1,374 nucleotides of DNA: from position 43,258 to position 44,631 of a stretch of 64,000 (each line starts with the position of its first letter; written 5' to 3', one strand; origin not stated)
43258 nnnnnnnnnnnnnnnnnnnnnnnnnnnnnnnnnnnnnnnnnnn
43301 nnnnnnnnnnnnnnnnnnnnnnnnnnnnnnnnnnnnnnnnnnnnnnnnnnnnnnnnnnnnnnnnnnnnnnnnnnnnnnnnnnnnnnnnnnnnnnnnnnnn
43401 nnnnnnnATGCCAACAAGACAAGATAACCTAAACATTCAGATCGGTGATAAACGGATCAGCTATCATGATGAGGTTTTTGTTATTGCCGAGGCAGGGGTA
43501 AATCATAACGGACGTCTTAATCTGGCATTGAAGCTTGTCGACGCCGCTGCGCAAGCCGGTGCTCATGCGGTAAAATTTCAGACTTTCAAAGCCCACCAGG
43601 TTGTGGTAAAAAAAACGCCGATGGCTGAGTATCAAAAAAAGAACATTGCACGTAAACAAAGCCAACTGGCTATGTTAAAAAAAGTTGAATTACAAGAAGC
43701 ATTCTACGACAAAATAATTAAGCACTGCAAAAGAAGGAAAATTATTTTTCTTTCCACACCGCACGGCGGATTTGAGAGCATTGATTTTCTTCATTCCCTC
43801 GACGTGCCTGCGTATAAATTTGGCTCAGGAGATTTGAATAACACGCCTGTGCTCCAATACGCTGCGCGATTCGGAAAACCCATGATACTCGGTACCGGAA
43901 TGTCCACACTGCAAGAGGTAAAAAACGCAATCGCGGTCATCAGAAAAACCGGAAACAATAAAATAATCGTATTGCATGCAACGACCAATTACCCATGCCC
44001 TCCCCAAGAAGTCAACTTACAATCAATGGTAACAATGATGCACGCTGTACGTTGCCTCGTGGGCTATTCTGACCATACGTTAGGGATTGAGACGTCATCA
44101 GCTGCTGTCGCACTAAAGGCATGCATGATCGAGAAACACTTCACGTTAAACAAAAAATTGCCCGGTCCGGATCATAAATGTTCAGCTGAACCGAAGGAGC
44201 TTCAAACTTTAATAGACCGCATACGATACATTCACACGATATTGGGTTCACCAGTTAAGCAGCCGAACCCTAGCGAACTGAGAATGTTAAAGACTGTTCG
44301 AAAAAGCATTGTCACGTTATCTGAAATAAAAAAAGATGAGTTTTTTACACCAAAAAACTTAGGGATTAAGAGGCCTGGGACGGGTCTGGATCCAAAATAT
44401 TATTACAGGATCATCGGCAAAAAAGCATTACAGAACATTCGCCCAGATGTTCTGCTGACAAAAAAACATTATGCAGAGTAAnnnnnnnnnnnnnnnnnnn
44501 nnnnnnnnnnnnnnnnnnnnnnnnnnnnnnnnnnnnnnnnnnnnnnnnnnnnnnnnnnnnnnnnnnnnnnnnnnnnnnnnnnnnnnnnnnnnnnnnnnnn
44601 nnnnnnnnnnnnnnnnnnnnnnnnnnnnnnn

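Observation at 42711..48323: Complete legionaminic-acid-type nonulosonic acid biosynthesis cassette in a small-genome bacterium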

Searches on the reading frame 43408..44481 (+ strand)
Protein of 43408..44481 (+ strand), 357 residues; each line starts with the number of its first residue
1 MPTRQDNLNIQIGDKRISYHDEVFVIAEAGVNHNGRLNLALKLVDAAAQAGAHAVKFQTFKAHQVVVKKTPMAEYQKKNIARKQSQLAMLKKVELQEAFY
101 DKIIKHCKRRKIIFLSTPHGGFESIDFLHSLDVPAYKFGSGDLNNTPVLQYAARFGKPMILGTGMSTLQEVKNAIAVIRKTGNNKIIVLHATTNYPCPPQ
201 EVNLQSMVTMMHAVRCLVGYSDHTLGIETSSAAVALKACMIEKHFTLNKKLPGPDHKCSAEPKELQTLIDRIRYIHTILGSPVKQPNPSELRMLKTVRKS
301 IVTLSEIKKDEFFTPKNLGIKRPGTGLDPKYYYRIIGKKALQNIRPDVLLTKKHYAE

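Call 4: search_protein_families(library=pfam, proteins=[window:43408-44481:+])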
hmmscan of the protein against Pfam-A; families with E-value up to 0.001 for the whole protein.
window:43408-44481:+ (357 aa): 3 families
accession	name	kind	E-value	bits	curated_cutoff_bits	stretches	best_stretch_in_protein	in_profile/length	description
PF03102.20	NeuB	-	1.6e-86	290.1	22.1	1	43-283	1-240/241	NeuB family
PF08666.17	SAF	-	1.3e-05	26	21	1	299-354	2-61/63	SAF domain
PF19799.5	DUF6282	-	4e-05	23.8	26.8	0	40-124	74-152/196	Family of unknown function (DUF6282)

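Call 5: search_protein_families(library=ncbifam, proteins=[window:43408-44481:+])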
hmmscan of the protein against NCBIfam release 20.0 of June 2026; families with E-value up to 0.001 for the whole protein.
window:43408-44481:+ (357 aa): 2 families
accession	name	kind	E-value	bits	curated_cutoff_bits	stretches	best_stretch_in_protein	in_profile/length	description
TIGR03569.1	NeuB_NnaB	equivalog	1.2e-127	425.5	399.65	1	23-348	1-327/329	N-acetylneuraminate synthase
TIGR03586.1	PseI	equivalog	9.7e-83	278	340.25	1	23-345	2-322/327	pseudaminic acid synthase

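Call 13: find_encoding_contigs(protein=window:43408-44481:+, flank=10000, max_places=6)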
Protein window:43408-44481:+ (357 aa): 11 contigs read that carry it; 1 place shown.
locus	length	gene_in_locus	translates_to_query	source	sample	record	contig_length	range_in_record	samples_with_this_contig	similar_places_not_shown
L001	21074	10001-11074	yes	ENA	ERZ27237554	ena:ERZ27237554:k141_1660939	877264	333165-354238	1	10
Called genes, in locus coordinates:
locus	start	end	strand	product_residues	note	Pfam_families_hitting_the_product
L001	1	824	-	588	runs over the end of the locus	-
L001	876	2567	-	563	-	-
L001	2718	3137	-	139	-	-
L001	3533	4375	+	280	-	-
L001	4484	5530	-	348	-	PF04464:Glyphos_transf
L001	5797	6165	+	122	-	PF07760:DUF1616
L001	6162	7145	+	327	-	PF01073:3Beta_HSD (weak), PF01370:Epimerase, PF16363:GDP_Man_Dehyd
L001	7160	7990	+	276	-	PF01061:ABC2_membrane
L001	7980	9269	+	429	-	PF00005:ABC_tran, PF13304:AAA_21 (faint), PF14524:Wzt_C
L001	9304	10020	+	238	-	PF02348:CTP_transf_3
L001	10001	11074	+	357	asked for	PF03102:NeuB, PF08666:SAF (weak)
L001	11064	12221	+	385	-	PF02350:Epimerase_2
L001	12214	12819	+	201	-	PF17836:PglD_N, PF25084:LbH_EIF2B (faint), PF25087:GMPPB_C, PF00132:Hexapep (weak), PF14602:Hexapep_2 (faint), PF00132:Hexapep (weak)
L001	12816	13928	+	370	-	PF01041:DegT_DnrJ_EryC1, PF01053:Cys_Met_Meta_PP (weak)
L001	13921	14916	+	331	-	PF00106:adh_short (weak), PF01073:3Beta_HSD, PF01370:Epimerase, PF02719:Polysacc_synt_2, PF04321:RmlD_sub_bind, PF05368:NmrA, PF16363:GDP_Man_Dehyd, PF13460:NAD_binding_10, +2 more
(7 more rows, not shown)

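Call 14: find_related_loci(query=window:43408-44481:+, collection=genome_contigs, flank=10000)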
Query window:43408-44481:+ (357 aa) in genome_contigs; peptide patterns used: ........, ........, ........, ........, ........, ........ (x = any residue, [..] = any of these).
322 stretches matched a pattern; 43 encode a relative of the query (tblastn E <= 1e-3); 43 distinct loci.
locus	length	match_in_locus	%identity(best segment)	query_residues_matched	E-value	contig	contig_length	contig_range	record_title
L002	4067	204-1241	64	10-355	1e-154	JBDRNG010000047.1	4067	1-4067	MAG: Candidatus Falkowbacteria bacterium isolate MEGAHIT-group-1.879 k141_1669227, whole genome shotgun sequence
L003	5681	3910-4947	64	10-355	5e-150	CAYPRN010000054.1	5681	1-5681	MAG TPA_asm: uncultured Gammaproteobacteria bacterium isolate SRP178699_co2_510 genome assembly, contig: NODE_17211_leng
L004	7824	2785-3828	59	10-357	7e-131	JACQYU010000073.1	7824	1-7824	MAG: Candidatus Falkowbacteria bacterium isolate NC_groundwater_1549_Pr4_S-0.65um_40_6 SR1-18-Sp65_coassembly_scaffold_3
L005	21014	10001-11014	60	13-350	3e-130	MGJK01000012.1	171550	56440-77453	MAG: Candidatus Yanofskybacteria bacterium RIFCSPHIGHO2_01_FULL_44_24 rifcsphigho2_01_scaffold_322, whole genome shotgun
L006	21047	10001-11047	58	8-355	2e-126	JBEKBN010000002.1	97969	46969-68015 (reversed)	MAG: Minisyncoccia bacterium isolate SPRUCE 137 SPRUCE_137_2, whole genome shotgun sequence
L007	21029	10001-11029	57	10-352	1e-122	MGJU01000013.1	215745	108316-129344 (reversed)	MAG: Candidatus Yanofskybacteria bacterium RIFCSPHIGHO2_02_FULL_43_17 rifcsphigho2_02_scaffold_362, whole genome shotgun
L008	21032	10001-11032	53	7-350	6e-122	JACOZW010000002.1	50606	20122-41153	MAG: Candidatus Yanofskybacteria bacterium isolate NC_groundwater_215_Ag_S-0.1um_42_10 S4_GD2017_2_S1_scaffold_1074, who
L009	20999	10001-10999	51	23-355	4e-107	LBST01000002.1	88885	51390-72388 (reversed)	MAG: Candidatus Roizmanbacteria bacterium GW2011_GWC1_37_12 US38_C0002, whole genome shotgun sequence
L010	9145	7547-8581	50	10-356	1e-105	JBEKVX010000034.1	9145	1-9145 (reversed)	MAG: Candidatus Staskawiczbacteria bacterium isolate SPRUCE 614 SPRUCE_614_34, whole genome shotgun sequence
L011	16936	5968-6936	51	24-347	1e-100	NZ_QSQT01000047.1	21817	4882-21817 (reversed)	Phocaeicola plebeius strain TF10-3AC TF10-3AC.Scaf47, whole genome shotgun sequence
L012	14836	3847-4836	49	23-351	2e-100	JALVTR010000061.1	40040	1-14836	MAG: Desulfurellales bacterium isolate M1_metabat2_scaf2bin.020 M1_NODE_204_length_40040_cov_6.827800, whole genome shot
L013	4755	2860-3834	49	24-347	8e-100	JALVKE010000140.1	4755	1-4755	MAG: Persephonella sp. isolate A1_metabat2_scaf2bin.131 A1_NODE_20204_length_4755_cov_16.663137, whole genome shotgun se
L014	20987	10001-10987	49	23-350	1e-97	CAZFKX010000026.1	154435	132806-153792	MAG TPA_asm: uncultured Aquificales bacterium isolate binchicken_co219_262 genome assembly, contig: k141_1554655, whole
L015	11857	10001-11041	46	8-354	5e-97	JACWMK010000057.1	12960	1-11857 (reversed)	MAG: Methanobacterium sp. isolate SPRUCE.2016.2.metabat2.56 SPRUCE.2016.2_scaffold_3996, whole genome shotgun sequence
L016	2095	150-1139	47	23-350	7e-102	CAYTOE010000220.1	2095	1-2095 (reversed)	MAG TPA_asm: uncultured Aquificales bacterium isolate SRP144503_co3_169 genome assembly, contig: NODE_64231_length_2095_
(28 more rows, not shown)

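Call 16: search_solved_structures(query=window:43408-44481:+, max_evalue=1e-10)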
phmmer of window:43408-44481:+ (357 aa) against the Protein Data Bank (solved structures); distinct sequences matched with E-value up to 1e-10: 8.
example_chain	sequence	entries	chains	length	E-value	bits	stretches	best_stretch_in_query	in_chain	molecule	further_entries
1vli_A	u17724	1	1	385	1.6e-58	201.7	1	10-347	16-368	Spore coat polysaccharide biosynthesis protein spsE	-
1xuu_A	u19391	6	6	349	5.3e-53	183.6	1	5-351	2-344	polysialic acid capsule biosynthesis protein SiaC | N-acetylneuraminate synthase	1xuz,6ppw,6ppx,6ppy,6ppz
4ipj_A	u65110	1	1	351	9.8e-53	182.7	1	5-351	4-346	Polysialic acid capsule biosynthesis protein SiaC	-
4ipi_A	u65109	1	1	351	2.6e-52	181.4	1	5-351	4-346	Polysialic acid capsule biosynthesis protein SiaC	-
2wqp_A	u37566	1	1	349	1.3e-51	179.1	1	5-351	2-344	POLYSIALIC ACID CAPSULE BIOSYNTHESIS PROTEIN SIAC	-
8h2c_A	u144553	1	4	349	1.6e-47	165.7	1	19-345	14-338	Pseudaminic acid synthase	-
6ncs_A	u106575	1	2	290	2.8e-42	148.4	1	9-293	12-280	N-acetylneuraminic acid (Sialic acid) synthetase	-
3g8r_A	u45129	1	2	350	5.9e-11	45.4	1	91-322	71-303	Probable spore coat polysaccharide biosynthesis protein E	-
